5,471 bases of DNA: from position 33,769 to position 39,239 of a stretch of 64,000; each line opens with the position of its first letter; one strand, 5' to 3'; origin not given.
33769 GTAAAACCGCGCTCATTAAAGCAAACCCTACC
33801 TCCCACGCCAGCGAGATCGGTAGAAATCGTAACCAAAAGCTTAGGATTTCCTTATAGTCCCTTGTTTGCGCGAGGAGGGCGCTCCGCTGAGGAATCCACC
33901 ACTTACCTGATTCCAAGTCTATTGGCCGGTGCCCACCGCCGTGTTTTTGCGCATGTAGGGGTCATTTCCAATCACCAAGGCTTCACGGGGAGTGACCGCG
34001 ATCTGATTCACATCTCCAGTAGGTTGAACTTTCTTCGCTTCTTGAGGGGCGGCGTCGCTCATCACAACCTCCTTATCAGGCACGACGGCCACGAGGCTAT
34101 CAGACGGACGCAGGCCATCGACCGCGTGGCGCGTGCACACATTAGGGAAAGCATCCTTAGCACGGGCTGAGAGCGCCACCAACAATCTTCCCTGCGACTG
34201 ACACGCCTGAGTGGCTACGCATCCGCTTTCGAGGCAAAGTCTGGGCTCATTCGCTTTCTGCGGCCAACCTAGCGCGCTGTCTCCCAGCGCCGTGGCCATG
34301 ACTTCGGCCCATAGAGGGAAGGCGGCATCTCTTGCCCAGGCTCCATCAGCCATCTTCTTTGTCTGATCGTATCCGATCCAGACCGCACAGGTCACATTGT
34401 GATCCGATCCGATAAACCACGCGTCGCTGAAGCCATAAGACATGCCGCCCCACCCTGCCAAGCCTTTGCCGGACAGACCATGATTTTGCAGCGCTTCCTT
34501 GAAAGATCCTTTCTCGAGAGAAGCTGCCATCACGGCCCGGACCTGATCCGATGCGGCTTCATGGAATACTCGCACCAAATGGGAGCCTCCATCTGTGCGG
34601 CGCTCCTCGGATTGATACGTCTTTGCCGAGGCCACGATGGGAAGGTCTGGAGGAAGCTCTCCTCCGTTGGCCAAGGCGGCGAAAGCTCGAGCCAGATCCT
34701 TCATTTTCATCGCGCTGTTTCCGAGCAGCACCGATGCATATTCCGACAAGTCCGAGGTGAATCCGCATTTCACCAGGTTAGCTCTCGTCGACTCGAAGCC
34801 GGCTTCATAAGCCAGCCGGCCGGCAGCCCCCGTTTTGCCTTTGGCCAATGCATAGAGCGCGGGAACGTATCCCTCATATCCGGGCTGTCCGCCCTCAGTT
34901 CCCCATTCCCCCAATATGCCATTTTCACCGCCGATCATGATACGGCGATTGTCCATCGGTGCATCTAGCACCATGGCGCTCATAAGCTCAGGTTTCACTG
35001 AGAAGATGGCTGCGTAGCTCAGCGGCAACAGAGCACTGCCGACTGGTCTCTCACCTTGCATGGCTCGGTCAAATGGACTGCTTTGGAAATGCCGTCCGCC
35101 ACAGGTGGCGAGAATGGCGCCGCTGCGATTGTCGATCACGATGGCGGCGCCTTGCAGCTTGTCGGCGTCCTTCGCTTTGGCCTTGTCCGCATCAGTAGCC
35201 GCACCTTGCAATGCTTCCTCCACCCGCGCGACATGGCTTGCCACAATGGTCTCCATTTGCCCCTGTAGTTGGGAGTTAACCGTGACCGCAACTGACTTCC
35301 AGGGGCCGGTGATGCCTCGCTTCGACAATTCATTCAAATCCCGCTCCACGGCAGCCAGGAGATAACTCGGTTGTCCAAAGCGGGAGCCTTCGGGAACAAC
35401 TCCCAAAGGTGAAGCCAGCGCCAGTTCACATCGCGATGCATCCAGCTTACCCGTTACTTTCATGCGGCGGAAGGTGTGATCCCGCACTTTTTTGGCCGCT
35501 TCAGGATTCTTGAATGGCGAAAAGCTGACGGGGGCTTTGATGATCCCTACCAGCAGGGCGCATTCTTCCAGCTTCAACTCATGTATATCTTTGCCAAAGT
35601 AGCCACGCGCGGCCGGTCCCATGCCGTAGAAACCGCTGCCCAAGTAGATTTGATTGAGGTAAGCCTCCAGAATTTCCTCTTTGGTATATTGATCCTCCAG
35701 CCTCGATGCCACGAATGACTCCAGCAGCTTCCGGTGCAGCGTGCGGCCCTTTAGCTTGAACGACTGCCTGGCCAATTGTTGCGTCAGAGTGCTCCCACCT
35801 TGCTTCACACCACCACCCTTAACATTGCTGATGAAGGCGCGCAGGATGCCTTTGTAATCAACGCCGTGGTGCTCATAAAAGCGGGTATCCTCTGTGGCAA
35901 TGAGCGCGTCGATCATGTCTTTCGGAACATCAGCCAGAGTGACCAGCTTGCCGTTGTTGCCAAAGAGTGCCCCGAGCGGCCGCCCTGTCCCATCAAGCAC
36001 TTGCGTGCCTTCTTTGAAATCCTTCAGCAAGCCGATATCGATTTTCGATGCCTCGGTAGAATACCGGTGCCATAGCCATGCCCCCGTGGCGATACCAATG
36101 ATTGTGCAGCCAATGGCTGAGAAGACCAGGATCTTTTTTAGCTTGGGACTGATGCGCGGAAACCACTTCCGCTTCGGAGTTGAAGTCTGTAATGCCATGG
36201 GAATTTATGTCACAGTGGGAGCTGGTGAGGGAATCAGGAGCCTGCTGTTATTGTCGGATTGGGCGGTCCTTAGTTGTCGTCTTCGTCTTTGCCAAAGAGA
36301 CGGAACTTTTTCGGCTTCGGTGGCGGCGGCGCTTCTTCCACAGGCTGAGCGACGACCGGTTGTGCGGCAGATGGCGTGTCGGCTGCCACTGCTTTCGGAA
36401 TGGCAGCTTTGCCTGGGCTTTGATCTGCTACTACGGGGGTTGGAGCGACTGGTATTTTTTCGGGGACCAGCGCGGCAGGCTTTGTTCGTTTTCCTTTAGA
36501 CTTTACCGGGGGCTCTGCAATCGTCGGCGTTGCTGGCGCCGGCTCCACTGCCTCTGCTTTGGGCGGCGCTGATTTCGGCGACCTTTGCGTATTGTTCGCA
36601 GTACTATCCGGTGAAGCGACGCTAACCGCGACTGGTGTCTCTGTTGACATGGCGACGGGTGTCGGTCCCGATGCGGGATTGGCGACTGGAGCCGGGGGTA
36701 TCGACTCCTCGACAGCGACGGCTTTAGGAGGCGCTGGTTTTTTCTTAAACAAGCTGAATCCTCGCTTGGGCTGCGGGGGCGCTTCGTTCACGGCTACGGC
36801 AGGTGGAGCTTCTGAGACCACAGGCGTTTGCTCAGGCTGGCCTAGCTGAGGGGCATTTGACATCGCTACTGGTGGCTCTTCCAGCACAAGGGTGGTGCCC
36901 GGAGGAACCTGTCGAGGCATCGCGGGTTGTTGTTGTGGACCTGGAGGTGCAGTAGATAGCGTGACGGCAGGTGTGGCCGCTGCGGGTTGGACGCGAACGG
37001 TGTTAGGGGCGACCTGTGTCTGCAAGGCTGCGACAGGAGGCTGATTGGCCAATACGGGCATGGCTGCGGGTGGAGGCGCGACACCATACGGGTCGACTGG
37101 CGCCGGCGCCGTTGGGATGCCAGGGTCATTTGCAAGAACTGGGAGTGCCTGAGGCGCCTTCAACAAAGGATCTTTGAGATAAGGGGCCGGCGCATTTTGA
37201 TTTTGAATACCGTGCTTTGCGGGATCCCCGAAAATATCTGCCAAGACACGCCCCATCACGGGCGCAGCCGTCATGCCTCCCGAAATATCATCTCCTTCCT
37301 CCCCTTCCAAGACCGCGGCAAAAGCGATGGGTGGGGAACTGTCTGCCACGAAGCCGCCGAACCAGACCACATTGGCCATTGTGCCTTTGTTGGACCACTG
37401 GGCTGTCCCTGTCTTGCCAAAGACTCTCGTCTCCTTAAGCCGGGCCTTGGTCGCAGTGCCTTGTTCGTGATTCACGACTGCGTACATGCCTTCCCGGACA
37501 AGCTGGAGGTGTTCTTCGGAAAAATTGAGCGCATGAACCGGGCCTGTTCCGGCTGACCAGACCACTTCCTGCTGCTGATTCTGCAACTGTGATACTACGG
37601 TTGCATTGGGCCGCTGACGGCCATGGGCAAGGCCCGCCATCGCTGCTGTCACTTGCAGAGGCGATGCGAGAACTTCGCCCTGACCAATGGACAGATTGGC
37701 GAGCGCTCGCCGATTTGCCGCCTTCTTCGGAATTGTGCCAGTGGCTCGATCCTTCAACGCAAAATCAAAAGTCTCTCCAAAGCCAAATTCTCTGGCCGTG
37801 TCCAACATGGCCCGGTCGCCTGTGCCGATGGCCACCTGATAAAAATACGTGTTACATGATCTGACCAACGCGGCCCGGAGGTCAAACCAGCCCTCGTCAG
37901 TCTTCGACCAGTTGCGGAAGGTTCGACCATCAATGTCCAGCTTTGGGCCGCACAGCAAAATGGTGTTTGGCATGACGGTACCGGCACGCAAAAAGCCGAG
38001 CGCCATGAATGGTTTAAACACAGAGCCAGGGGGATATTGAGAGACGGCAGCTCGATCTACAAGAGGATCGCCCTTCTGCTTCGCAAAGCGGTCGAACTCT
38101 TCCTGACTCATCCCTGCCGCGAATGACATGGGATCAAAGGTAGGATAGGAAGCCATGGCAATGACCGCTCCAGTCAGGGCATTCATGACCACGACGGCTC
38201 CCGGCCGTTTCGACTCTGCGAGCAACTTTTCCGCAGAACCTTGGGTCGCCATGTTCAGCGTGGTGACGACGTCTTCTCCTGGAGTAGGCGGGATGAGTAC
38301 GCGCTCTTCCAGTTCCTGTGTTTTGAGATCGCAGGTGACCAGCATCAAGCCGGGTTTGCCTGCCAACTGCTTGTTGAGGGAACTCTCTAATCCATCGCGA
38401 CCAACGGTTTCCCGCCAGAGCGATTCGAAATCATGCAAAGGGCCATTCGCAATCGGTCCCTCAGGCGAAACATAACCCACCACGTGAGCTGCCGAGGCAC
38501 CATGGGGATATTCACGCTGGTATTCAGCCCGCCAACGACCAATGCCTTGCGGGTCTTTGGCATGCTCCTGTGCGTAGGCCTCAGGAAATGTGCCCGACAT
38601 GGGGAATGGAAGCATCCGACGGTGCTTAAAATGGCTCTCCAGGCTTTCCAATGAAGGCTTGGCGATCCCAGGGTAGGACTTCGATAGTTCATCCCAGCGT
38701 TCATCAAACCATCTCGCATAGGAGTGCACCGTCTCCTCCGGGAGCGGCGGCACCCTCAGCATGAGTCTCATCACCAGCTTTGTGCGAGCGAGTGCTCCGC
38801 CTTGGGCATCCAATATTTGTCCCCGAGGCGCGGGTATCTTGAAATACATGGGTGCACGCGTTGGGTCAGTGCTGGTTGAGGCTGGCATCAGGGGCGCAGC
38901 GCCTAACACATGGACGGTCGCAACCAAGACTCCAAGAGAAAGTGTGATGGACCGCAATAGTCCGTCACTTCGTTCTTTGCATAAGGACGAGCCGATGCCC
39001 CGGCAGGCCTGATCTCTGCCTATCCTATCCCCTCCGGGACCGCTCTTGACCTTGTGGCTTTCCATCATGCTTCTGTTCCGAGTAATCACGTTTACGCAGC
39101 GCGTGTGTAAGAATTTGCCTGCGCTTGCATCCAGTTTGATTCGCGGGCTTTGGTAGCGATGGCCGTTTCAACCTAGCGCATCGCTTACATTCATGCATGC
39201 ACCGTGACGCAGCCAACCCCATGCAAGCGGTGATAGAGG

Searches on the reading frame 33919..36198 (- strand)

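Call 68: search_protein_families(library=pfam, proteins=[window:33919-36198:-], max_evalue=0.0001)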
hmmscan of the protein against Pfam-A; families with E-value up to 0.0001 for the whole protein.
window:33919-36198:- (759 aa): 1 family
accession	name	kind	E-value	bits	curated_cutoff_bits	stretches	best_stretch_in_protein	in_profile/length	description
PF00912.28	Transgly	-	1.8e-61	207.1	27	1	75-246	5-177/178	Transglycosylase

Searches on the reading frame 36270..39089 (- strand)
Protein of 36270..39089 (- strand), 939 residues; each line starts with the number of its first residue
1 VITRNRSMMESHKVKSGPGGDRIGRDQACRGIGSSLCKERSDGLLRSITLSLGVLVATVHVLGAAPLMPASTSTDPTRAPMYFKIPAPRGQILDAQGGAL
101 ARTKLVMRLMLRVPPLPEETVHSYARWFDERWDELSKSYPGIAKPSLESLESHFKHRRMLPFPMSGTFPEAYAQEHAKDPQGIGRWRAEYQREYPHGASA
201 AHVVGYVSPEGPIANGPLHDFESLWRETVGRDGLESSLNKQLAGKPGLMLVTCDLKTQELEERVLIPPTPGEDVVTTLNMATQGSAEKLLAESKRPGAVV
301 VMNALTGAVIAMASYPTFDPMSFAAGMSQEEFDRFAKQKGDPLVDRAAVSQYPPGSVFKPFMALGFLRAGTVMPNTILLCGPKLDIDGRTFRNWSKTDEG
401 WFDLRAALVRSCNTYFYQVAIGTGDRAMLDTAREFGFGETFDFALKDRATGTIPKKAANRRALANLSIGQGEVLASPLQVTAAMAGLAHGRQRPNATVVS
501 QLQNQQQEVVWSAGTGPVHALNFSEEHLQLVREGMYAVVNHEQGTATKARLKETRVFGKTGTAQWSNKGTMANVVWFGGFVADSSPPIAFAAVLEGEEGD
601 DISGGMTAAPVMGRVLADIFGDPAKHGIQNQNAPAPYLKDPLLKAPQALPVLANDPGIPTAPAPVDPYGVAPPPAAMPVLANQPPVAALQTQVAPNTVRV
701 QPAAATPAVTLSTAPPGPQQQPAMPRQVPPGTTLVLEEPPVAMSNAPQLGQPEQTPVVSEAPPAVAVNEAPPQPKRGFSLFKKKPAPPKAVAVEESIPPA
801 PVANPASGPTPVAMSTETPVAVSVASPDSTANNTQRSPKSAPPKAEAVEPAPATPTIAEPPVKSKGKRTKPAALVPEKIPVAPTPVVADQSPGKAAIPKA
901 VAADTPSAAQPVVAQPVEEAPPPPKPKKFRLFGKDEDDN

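Call 68: search_protein_families(library=pfam, proteins=[window:36270-39089:-], max_evalue=0.0001)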
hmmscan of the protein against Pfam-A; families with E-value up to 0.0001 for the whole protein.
window:36270-39089:- (939 aa): 3 families
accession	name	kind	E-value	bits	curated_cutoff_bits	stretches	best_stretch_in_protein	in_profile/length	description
PF00905.27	Transpeptidase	-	2.7e-54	184.9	22.1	1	297-616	1-298/299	Penicillin binding protein transpeptidase domain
PF03717.20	PBP_dimer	-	4.1e-16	60.4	24.4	1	84-258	1-174/180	Penicillin-binding Protein dimerisation domain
PF21922.1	PBP_dimer_2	-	3.3e-05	24.5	27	0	188-209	21-42/83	Penicillin binding protein A dimerisation domain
